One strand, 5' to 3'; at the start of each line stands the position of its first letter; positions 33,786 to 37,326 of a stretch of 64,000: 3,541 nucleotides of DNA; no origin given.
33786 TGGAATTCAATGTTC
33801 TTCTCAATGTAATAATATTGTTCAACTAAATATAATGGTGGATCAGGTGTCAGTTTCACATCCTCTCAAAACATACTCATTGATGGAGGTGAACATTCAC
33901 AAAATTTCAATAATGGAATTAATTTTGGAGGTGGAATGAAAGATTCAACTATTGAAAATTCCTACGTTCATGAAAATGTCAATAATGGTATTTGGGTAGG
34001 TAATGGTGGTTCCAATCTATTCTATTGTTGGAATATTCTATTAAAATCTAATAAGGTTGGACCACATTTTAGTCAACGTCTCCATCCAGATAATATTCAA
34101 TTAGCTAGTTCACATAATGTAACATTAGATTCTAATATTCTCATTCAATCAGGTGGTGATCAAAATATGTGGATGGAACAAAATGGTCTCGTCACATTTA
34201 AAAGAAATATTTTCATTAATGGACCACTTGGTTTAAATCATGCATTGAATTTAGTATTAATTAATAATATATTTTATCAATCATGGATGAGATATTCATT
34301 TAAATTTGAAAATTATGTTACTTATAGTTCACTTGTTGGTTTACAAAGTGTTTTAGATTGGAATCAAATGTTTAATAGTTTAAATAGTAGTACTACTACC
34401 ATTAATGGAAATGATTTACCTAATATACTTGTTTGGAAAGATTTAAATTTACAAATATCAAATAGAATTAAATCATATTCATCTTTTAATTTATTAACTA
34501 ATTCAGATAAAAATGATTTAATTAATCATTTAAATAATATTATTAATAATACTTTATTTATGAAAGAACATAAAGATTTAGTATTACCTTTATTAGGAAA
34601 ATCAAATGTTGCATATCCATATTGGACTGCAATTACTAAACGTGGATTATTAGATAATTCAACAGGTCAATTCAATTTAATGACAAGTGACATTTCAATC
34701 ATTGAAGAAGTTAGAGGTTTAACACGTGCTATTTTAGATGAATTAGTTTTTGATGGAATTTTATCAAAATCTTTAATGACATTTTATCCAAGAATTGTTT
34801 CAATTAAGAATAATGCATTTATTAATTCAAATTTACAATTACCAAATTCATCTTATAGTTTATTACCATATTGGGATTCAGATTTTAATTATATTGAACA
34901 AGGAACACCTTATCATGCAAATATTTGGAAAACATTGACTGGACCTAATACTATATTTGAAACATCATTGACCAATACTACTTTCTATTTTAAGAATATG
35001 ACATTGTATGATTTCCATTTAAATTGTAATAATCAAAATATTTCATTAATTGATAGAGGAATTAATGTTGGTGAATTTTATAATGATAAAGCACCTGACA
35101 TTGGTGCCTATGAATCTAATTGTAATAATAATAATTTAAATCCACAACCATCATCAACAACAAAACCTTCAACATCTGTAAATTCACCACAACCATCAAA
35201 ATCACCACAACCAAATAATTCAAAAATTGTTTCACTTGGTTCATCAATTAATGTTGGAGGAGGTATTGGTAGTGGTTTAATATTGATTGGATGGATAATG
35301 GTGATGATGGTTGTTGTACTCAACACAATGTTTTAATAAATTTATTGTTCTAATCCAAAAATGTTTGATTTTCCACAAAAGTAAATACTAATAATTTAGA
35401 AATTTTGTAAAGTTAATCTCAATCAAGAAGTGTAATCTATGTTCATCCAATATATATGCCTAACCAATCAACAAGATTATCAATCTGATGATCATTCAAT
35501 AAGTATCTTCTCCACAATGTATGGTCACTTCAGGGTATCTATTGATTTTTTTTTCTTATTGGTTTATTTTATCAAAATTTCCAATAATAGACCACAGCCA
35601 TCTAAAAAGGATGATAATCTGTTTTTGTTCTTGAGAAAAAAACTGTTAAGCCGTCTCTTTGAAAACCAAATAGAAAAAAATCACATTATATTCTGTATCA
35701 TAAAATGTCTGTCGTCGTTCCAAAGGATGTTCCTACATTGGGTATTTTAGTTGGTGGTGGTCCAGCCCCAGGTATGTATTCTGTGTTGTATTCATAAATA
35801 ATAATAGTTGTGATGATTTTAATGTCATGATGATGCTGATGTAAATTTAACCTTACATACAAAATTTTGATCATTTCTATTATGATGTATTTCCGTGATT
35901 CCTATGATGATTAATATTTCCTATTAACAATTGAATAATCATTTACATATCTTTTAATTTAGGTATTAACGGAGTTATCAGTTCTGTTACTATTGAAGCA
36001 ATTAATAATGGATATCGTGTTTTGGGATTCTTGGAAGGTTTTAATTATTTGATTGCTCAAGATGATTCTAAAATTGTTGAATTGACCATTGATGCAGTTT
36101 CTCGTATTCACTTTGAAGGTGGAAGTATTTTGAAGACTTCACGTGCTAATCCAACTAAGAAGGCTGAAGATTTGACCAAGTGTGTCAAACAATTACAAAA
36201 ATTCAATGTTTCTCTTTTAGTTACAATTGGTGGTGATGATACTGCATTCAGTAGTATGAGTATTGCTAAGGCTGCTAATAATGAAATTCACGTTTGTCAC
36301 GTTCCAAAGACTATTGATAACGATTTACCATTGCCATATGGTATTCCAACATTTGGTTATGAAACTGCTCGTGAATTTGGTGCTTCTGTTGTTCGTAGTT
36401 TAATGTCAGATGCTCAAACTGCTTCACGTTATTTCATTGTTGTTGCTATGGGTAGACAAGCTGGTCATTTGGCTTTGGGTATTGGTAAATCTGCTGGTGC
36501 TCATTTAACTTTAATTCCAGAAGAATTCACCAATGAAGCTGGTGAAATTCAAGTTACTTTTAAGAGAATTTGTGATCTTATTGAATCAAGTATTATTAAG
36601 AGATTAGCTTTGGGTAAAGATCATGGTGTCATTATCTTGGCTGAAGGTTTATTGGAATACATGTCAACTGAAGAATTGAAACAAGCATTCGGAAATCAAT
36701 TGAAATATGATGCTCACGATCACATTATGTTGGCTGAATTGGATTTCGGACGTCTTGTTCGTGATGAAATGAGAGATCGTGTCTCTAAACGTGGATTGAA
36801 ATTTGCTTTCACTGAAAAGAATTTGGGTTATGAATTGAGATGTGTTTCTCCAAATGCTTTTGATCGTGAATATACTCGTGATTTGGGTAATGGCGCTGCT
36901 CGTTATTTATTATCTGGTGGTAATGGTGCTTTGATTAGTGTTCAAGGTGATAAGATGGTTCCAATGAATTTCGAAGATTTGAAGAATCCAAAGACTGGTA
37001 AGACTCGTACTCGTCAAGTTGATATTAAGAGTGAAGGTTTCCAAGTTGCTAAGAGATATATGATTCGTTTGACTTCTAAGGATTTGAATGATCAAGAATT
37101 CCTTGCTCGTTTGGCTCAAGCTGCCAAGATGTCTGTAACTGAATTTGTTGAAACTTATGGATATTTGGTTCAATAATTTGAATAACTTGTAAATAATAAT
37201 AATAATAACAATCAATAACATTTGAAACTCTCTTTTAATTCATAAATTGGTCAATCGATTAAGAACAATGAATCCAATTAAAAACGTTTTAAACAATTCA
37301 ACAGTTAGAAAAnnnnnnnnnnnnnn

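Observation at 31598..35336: Bacterial-type beta-helix membrane protein gene with two frame disruptions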

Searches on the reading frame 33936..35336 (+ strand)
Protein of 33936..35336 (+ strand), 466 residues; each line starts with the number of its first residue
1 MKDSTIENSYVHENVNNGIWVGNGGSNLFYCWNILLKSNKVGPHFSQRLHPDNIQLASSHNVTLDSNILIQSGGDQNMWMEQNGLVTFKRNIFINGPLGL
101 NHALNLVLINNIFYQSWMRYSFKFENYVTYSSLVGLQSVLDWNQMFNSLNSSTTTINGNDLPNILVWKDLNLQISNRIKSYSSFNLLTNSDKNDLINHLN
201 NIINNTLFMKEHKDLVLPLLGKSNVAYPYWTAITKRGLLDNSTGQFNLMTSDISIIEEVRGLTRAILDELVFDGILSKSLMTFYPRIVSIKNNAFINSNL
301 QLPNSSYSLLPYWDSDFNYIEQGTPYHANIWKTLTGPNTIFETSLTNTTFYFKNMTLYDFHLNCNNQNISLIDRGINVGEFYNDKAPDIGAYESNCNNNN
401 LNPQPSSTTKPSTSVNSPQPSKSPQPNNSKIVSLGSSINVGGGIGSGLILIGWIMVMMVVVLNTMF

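Call 15: find_encoding_contigs(protein=window:33936-35336:+, flank=4000, max_places=8)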
Protein window:33936-35336:+ (466 aa): no gene with exactly this product is on record in the collection.

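Call 83: find_related_loci(query=window:33936-35333:+, collection=metagenome_contigs, flank=4000)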
Query window:33936-35333:+ (466 aa) in metagenome_contigs; peptide patterns used: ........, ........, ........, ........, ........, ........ (x = any residue, [..] = any of these).
135 stretches matched a pattern, but none encodes a relative of the query by tblastn (E <= 1e-3).

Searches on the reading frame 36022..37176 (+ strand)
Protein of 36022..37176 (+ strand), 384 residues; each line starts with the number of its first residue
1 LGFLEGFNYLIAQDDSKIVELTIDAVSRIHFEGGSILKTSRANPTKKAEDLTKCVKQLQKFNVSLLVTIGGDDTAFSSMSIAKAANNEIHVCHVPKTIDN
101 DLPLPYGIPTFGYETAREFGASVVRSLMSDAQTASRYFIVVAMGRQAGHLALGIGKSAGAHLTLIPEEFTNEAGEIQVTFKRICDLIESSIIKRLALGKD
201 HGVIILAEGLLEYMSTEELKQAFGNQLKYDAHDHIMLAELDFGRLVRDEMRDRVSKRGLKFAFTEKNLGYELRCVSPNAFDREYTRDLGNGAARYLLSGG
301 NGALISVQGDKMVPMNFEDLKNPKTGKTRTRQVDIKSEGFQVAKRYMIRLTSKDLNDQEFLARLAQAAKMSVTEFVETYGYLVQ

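Call 82: search_protein_families(library=pfam, max_evalue=0.001, proteins=[window:36022-37176:+])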
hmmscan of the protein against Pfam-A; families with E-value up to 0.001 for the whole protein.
window:36022-37176:+ (384 aa): 1 family
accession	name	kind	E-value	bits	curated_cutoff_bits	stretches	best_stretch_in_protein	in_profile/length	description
PF00365.25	PFK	-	5.1e-43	147.9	30.9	1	2-294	34-275/277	Phosphofructokinase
